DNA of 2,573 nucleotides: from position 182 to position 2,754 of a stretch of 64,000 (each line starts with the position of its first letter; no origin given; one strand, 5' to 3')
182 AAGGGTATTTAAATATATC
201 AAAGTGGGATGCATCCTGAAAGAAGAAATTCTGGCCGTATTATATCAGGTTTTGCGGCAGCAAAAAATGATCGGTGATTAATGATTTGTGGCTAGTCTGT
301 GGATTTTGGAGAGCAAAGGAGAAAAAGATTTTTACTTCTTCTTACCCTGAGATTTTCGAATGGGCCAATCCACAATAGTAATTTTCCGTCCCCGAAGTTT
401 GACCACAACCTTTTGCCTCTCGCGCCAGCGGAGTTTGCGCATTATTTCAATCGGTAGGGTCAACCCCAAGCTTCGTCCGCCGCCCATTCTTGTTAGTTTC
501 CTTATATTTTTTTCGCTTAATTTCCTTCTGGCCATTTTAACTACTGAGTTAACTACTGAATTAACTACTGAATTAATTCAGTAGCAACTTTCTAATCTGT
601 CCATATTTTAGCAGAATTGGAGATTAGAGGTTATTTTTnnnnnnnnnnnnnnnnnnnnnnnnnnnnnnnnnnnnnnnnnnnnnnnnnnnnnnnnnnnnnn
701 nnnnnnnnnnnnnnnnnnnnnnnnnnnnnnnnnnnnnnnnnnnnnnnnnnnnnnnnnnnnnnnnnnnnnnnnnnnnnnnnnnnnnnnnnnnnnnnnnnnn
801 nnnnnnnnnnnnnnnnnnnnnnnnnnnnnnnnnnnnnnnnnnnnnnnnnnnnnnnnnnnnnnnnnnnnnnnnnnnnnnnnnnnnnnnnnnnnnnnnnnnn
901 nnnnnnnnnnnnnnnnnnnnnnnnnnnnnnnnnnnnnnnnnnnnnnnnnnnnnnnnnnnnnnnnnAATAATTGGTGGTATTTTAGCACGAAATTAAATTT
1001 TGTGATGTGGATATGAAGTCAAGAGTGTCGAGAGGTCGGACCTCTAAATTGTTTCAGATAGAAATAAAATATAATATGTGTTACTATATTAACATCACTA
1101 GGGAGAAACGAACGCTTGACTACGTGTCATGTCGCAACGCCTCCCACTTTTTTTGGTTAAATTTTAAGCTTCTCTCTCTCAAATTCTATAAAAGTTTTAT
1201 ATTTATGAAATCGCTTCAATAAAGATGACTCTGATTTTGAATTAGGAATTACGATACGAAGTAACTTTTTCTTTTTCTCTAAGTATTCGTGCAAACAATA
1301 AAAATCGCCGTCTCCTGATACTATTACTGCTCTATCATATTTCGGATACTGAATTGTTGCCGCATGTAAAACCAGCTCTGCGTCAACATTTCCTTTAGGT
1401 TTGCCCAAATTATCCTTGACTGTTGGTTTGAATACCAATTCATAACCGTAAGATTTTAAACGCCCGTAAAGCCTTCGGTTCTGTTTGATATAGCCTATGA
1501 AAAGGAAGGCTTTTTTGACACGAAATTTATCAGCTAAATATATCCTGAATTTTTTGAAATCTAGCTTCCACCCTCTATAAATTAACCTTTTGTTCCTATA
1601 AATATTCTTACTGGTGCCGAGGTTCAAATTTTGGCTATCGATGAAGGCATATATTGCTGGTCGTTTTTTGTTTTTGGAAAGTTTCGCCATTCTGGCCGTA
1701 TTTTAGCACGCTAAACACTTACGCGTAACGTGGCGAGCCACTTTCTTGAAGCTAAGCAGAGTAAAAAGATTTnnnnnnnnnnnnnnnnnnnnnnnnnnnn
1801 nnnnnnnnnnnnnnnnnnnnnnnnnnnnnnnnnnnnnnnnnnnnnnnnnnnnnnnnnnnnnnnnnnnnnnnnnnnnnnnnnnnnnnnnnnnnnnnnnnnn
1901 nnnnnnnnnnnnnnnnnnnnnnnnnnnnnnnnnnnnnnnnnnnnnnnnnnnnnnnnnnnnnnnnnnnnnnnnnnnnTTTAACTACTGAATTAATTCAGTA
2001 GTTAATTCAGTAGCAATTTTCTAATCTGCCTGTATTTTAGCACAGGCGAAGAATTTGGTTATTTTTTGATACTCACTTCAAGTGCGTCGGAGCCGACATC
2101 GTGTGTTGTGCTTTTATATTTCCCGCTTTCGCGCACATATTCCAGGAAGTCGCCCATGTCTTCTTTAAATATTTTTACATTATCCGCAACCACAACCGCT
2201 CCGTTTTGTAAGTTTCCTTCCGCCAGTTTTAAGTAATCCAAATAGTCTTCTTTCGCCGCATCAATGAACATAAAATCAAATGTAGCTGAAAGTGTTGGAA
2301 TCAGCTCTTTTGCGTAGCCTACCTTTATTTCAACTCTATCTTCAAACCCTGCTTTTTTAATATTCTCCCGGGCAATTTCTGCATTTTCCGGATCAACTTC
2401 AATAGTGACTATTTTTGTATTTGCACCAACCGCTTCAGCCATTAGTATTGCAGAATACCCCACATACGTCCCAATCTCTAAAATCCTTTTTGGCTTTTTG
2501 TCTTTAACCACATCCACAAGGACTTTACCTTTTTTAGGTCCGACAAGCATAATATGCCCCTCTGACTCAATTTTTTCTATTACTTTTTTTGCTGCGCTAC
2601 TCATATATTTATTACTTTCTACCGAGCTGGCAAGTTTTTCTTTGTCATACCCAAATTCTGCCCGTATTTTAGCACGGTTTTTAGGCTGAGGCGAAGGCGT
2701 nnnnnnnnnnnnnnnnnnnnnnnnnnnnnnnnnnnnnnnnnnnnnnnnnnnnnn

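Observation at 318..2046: Duplicated AbrB/MazE-like cassette with a perfect 20-bp palindromic operator in its leader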

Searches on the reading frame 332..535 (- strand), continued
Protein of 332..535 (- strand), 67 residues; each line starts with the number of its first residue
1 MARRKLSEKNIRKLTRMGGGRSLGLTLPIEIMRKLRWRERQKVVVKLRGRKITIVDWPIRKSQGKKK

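Call 82: search_protein_representatives(alignment_id=A2)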
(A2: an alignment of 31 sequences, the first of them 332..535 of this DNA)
Query: 31 sequences, 59 profile positions. Proteins with E-value up to 0.001 (for the whole library): 474; up to 1e-10: 170; up to 1e-30: 0. The best 150 are listed.
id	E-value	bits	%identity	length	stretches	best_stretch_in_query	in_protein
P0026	1.4e-27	111.4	-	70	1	1-57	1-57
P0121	1.7e-24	101.6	-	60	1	1-59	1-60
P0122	3.5e-24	100.6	-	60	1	1-58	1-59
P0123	2.9e-23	97.6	-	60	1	1-58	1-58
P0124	3.2e-23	97.5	-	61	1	1-58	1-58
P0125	3.4e-23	97.4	-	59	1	1-59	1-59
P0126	4.3e-22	93.9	-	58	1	1-59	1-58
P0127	5.1e-22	93.6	-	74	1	1-59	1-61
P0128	1.2e-20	89.3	-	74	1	1-50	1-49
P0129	2.2e-20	88.4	-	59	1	1-59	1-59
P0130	3.5e-20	87.8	-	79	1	1-58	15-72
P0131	5.4e-20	87.2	-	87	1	1-58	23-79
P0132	6.6e-20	86.9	-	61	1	1-58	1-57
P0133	6.9e-20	86.8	-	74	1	1-59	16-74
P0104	7.0e-20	86.8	-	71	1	17-57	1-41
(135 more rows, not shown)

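Call 86: search_protein_families(library=pfam, proteins=[L034:4217-5671:+, L063:4244-6322:+, L134:738-1199:+, L131:1570-2112:+], max_evalue=0.001)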
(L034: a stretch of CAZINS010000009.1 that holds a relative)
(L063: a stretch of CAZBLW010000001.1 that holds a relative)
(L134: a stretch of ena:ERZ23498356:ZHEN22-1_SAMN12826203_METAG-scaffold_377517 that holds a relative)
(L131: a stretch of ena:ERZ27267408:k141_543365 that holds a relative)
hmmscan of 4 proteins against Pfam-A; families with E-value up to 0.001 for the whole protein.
L034:4217-5671:+ (485 aa): 5 families
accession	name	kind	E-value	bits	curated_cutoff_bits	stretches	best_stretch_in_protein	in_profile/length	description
PF02384.22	N6_Mtase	-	2.6e-65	221.2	20.4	1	151-450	2-305/311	N-6 DNA Methylase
PF07669.17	Eco57I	-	1.2e-11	45.5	25.3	1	267-364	57-167/171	Eco57I restriction-modification methylase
PF12161.14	HsdM_N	-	8.6e-09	36.6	24.5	1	12-137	11-131/135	HsdM N-terminal domain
PF20473.4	MmeI_Mtase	-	4.4e-06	26.5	27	1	197-256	22-85/259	MmeI, DNA-methyltransferase domain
PF01170.24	UPF0020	-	3.9e-05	23.9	22.3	1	185-298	19-138/197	RMKL-like, methyltransferase domain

L063:4244-6322:+ (693 aa): 6 families
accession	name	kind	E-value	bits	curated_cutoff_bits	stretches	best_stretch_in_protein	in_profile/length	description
PF04851.21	ResIII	-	1.7e-23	83.8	22.5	1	247-417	1-164/164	Type III restriction enzyme, res subunit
PF00271.37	Helicase_C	-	9.8e-18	64.9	23.5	1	518-626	5-109/110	Helicase conserved C-terminal domain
PF18766.7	SWI2_SNF2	-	1.8e-13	51.1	26.7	1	256-467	8-203/221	SWI2/SNF2 ATPase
PF00270.35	DEAD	-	1.8e-11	44.5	26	1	251-420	1-165/167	DEAD/DEAH box helicase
PF16203.11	ERCC3_RAD25_C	-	2.4e-08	34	27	1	529-636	59-165/248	ERCC3/RAD25/XPB C-terminal helicase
PF00176.29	SNF2-rel_dom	-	4.3e-06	26.5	24.9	1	260-415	12-163/290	SNF2-related domain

L134:738-1199:+ (154 aa): 0 families

L131:1570-2112:+ (181 aa): 1 family
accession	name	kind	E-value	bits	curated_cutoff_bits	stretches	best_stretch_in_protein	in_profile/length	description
PF00717.28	Peptidase_S24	-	9.9e-25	86.9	23.3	1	53-169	1-116/116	Peptidase S24-like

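Call 87: search_protein_families(library=padloc, proteins=[window:332-535:-], max_evalue=0.001)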
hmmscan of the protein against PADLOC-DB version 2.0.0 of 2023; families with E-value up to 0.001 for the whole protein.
window:332-535:- (67 aa): 0 families

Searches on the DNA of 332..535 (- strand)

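Call 56: search_rna_families(sources=[L115, L096, L110, L092, L002, L007], threshold=evalue, max_evalue=0.01)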
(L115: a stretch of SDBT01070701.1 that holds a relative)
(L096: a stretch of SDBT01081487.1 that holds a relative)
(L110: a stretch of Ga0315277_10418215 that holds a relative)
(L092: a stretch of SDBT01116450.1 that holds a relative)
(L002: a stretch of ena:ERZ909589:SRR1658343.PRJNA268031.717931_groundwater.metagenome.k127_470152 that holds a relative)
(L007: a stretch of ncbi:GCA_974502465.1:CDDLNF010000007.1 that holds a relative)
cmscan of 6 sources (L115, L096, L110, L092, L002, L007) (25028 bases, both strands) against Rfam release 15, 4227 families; matches with E-value up to 0.01: 2.
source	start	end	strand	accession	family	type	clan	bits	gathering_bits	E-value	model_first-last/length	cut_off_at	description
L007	368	441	+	RF00005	tRNA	Gene; tRNA;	CL00001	73.2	29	1.6e-14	1-71/71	no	tRNA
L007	283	356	+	RF00005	tRNA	Gene; tRNA;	CL00001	50.9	29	2.3e-08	1-71/71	no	tRNA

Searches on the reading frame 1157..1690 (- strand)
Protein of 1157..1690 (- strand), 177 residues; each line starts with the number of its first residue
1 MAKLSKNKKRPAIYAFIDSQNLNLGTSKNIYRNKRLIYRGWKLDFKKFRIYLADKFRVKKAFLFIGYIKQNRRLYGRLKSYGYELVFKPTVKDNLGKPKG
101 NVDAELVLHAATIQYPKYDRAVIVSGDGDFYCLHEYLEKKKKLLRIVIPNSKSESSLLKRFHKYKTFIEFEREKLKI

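Call 5: search_protein_families(library=pfam, proteins=[window:1157-1690:-], max_evalue=1)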
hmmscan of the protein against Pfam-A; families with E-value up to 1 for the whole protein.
window:1157-1690:- (177 aa): 3 families
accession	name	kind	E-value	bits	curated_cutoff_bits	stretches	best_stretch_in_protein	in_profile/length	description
PF01936.24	NYN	-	3.6e-14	53.9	24.2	1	16-159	5-136/145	NYN domain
PF18479.7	PIN_11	-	0.08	13.6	26.6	1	95-147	64-118/118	PIN like domain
PF18480.7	DUF5615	-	0.11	12.8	23.8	1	114-164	42-91/110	Domain of unknown function (DUF5615)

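Call 63: search_protein_families(library=ncbifam, proteins=[window:1157-1690:-], max_evalue=0.1)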
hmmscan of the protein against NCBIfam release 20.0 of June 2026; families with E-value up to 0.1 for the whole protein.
window:1157-1690:- (177 aa): 0 families

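Call 64: search_protein_families(library=phrogs, proteins=[window:1157-1690:-], max_evalue=0.01)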
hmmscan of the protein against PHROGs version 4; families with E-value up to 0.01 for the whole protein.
window:1157-1690:- (177 aa): 1 family
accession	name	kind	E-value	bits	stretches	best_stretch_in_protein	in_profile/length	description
phrog_107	-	DNA, RNA and nucleotide metabolism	0.0031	17.7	1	110-141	232-270/542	exonuclease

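Call 87: search_protein_families(library=padloc, proteins=[window:1157-1690:-], max_evalue=0.001)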
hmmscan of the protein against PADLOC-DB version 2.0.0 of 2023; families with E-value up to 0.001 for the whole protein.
window:1157-1690:- (177 aa): 0 families

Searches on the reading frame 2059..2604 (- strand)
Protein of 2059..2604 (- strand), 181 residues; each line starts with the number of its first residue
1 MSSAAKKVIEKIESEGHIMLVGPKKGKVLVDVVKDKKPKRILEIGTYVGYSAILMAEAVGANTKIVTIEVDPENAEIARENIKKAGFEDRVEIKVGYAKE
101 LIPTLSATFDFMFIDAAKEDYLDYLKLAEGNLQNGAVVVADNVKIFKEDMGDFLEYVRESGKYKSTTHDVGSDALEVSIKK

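Call 5: search_protein_families(library=pfam, proteins=[window:2059-2604:-], max_evalue=1)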
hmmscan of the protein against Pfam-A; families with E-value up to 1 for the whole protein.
window:2059-2604:- (181 aa): 22 families
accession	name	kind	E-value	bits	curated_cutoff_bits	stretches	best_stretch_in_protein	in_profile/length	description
PF01596.23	Methyltransf_3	-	1.1e-27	97.2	22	1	14-143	21-155/204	O-methyltransferase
PF13578.12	Methyltransf_24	-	5e-16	59.9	26.3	1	42-143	1-105/105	Methyltransferase domain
PF13847.12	Methyltransf_31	-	1.6e-10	41.3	27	1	36-162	2-127/145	Methyltransferase domain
PF01135.25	PCMT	-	2.4e-10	41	20.3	1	30-119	66-153/210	Protein-L-isoaspartate(D-aspartate) O-methyltransferase (PCMT)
PF13649.12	Methyltransf_25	-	1.2e-07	32.7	27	1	41-114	1-70/97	Methyltransferase domain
PF02353.26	CMAS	-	4.6e-06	26.6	27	1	25-150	50-174/273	Mycolic acid cyclopropane synthetase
PF13489.12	Methyltransf_23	-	3e-05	24.2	27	1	34-111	19-84/164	Methyltransferase domain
PF01209.24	Ubie_methyltran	-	4.8e-05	23.3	20.1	1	28-117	38-125/233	ubiE/COQ5 methyltransferase family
PF02475.24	TRM5-TYW2_MTfase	-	5.2e-05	23.7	28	1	39-138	38-133/164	TRM5/TYW2 methyltransferase domain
PF08241.18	Methyltransf_11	-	7.8e-05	23.7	21.2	1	42-116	1-68/95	Methyltransferase domain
PF12847.13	Methyltransf_18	-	0.0012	19.3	27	1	32-97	11-73/151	Methyltransferase domain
PF03602.21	Cons_hypoth95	-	0.0013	18.9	24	1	51-142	52-152/182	Conserved hypothetical protein 95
PF05175.20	MTS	-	0.0021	18.2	23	1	27-95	21-87/170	Methyltransferase small domain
PF00107.32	ADH_zinc_N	-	0.0044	17.4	31.8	1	48-81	2-33/129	Zinc-binding dehydrogenase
PF01564.23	Spermine_synth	-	0.0075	16.3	22.9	1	17-119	21-102/186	Spermine/spermidine synthase domain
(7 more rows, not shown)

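Call 87: search_protein_families(library=padloc, proteins=[window:2059-2604:-], max_evalue=0.001)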
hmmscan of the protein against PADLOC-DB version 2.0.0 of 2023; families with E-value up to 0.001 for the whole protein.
window:2059-2604:- (181 aa): 2 families
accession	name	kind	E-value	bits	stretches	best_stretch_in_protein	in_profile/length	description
PDLC04134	mad2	-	4.7e-22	76.5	1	18-162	272-418/492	mads_2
PDLC03222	MTase_II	-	0.00039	17.1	1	29-101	146-217/602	Type II methyltransferase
